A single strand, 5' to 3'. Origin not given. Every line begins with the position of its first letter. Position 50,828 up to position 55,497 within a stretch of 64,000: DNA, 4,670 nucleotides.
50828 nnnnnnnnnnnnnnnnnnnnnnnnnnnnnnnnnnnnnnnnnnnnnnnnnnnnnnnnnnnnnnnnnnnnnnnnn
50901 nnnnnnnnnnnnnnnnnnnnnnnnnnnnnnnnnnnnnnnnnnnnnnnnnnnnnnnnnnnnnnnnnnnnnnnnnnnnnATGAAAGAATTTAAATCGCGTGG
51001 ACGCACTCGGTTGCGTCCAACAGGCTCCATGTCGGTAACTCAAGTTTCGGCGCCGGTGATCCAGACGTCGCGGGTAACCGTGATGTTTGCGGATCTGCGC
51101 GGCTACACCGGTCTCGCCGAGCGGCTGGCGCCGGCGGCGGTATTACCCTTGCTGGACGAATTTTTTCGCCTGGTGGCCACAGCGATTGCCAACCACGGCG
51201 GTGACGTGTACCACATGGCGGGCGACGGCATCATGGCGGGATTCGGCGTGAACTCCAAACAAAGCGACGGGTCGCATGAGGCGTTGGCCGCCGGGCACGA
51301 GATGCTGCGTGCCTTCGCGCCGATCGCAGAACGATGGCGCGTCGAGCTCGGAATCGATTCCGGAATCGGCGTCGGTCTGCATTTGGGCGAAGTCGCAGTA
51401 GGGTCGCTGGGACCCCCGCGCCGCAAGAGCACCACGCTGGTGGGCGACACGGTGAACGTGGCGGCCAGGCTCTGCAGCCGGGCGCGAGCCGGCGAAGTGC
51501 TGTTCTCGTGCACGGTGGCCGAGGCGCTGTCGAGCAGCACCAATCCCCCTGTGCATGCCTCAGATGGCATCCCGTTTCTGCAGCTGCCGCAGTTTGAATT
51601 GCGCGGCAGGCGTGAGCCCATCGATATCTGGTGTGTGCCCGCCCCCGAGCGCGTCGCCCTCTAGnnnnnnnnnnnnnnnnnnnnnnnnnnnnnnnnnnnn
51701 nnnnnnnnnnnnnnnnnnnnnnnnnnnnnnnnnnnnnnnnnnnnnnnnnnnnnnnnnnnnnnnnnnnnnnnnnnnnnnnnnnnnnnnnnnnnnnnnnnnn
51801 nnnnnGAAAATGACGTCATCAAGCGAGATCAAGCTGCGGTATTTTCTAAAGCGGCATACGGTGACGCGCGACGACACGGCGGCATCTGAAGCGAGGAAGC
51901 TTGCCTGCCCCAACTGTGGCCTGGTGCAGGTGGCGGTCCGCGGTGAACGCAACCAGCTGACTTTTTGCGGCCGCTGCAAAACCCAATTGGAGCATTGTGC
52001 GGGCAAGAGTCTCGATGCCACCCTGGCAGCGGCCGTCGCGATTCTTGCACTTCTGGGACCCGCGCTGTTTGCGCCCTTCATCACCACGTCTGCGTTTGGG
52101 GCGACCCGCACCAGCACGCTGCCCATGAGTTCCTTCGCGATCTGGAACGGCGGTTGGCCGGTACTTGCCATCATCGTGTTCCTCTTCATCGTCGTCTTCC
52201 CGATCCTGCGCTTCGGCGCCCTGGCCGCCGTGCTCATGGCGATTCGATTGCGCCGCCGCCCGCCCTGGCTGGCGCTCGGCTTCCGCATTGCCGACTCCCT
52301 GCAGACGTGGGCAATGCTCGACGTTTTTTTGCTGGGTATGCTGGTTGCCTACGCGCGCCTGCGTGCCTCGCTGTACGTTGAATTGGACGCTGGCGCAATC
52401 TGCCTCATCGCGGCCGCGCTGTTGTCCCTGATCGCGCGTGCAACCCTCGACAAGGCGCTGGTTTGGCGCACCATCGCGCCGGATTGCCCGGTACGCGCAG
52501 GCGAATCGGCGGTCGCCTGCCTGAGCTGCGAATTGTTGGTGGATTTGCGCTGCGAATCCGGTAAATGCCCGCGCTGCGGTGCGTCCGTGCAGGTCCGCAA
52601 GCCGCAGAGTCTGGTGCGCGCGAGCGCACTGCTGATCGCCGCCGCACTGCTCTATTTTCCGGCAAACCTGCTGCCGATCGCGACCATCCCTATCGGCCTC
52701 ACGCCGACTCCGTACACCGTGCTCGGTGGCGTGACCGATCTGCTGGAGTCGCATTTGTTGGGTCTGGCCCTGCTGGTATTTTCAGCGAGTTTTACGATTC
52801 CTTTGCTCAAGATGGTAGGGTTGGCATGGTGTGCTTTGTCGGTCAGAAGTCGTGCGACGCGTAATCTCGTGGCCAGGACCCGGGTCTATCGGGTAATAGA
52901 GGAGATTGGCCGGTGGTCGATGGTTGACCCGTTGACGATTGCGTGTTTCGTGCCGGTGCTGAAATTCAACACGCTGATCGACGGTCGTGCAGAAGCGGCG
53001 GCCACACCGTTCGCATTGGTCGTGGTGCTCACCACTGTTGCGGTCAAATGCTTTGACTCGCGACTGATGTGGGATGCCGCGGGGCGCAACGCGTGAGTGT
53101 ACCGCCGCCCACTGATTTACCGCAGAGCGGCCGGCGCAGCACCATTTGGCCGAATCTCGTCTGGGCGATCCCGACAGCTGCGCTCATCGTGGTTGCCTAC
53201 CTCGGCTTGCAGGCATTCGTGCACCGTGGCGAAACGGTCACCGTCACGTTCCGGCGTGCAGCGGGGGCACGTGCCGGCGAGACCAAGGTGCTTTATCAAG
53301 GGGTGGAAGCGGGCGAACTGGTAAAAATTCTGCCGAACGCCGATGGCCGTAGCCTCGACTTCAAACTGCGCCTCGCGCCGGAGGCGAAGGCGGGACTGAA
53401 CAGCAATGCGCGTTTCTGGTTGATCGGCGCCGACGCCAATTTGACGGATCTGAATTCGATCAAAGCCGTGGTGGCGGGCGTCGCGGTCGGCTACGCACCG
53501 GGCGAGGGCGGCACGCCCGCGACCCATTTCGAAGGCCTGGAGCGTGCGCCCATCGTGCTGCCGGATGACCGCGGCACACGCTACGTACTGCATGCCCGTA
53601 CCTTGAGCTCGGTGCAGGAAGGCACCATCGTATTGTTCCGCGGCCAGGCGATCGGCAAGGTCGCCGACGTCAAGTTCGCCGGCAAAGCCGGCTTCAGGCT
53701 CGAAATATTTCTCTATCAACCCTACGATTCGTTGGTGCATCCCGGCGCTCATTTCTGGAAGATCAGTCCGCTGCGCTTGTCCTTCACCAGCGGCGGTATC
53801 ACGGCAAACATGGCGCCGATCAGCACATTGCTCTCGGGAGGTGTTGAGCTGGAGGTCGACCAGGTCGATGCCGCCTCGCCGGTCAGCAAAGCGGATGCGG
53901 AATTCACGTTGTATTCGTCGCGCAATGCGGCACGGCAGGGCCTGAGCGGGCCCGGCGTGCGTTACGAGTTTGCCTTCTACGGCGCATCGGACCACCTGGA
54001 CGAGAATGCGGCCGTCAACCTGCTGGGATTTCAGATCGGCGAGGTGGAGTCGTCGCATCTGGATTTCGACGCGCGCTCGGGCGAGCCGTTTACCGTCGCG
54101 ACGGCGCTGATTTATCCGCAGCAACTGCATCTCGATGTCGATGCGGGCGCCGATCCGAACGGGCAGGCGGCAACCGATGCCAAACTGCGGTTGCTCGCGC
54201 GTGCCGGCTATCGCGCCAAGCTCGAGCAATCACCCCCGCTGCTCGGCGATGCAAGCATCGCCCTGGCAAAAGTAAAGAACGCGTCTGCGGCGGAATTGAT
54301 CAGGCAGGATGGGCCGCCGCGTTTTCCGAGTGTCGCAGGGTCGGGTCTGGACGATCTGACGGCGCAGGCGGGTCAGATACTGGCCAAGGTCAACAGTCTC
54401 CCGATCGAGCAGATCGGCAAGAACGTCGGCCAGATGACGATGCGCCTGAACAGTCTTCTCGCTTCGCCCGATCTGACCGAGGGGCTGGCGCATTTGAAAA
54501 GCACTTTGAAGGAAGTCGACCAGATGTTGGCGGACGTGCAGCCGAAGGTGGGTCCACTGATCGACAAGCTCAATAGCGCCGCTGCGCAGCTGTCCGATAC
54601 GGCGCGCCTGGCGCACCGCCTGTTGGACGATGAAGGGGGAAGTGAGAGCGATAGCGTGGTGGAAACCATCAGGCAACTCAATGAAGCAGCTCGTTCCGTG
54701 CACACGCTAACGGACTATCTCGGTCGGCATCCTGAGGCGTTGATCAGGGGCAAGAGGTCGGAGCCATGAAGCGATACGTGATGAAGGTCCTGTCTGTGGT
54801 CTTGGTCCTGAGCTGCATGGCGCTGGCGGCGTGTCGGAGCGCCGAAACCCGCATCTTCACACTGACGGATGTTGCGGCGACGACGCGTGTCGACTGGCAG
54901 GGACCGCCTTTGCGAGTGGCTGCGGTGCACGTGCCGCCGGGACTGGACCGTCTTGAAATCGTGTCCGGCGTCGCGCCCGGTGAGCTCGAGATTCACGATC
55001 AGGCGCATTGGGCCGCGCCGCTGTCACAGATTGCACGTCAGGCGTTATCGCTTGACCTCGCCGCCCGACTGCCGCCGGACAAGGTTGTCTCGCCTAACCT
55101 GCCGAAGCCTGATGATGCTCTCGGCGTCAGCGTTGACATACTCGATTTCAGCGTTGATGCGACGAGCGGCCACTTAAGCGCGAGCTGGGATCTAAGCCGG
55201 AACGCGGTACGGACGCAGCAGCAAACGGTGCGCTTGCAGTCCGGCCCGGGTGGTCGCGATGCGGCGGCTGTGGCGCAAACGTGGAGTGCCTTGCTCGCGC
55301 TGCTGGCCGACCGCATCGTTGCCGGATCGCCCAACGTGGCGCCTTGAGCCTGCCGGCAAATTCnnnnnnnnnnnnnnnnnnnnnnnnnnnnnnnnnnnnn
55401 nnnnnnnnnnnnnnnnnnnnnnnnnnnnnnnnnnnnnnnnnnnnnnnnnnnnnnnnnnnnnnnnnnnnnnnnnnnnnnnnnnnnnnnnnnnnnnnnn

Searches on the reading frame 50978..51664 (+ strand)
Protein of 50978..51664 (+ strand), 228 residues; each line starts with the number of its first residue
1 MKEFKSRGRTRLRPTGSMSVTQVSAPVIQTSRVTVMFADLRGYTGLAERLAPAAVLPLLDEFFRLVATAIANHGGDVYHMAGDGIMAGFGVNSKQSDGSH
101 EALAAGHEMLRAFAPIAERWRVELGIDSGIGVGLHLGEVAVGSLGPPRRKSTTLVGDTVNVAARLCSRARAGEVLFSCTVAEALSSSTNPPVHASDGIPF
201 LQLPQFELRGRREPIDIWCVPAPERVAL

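Call 4: search_protein_families(library=pfam, proteins=[window:50978-51664:+], max_evalue=0.01)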
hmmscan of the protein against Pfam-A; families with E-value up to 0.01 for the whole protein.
window:50978-51664:+ (228 aa): 1 family
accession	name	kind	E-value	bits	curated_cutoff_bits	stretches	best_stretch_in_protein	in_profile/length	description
PF00211.25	Guanylate_cyc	-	6.8e-18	65.3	21.9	1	29-210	5-172/183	Adenylate and Guanylate cyclase catalytic domain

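Call 5: search_protein_families(library=ncbifam, proteins=[window:50978-51664:+], max_evalue=0.001)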
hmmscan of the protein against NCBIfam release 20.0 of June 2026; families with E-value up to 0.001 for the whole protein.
window:50978-51664:+ (228 aa): 2 families
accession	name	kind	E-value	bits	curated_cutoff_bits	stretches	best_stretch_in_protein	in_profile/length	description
NF058673.1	LipAdnlyCyLipJMY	equivalog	1.1e-10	40.8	800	1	33-188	296-426/449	bifunctional lipase/adenylate cyclase LipJ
TIGR03903.1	TOMM_kin_cyc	equivalog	3.1e-05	22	705.75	1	62-185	321-437/1267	TOMM system kinase/cyclase fusion protein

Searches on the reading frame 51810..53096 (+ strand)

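Call 21: search_protein_families(library=pfam, proteins=[window:51810-53096:+], max_evalue=0.001)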
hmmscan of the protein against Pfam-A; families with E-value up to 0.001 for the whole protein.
window:51810-53096:+ (428 aa): 1 family
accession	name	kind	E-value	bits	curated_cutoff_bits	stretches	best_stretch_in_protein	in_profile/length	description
PF04403.18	PqiA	-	1.2e-69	233.6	23.8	2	270-423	3-154/156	Paraquat-inducible protein A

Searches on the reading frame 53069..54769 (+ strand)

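Call 21: search_protein_families(library=pfam, proteins=[window:53069-54769:+], max_evalue=0.001)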
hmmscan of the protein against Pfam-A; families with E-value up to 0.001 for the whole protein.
window:53069-54769:+ (566 aa): 1 family
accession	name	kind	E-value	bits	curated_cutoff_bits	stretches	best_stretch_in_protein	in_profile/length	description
PF02470.25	MlaD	-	2.4e-19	69.8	25.1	2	54-115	2-62/81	MlaD protein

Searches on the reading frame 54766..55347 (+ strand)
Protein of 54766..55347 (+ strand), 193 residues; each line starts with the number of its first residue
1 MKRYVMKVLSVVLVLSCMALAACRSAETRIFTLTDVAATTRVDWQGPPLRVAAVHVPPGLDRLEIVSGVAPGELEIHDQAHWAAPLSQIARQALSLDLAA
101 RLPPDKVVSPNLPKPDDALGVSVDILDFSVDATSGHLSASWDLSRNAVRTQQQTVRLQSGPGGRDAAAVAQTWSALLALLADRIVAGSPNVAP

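Call 21: search_protein_families(library=pfam, proteins=[window:54766-55347:+], max_evalue=0.001)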
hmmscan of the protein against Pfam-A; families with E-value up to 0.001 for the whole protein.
window:54766-55347:+ (193 aa): 1 family
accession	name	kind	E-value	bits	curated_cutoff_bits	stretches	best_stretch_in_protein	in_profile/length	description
PF03886.18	ABC_trans_aux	-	4.5e-22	78.8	26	1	31-185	1-161/161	ABC-type transport auxiliary lipoprotein component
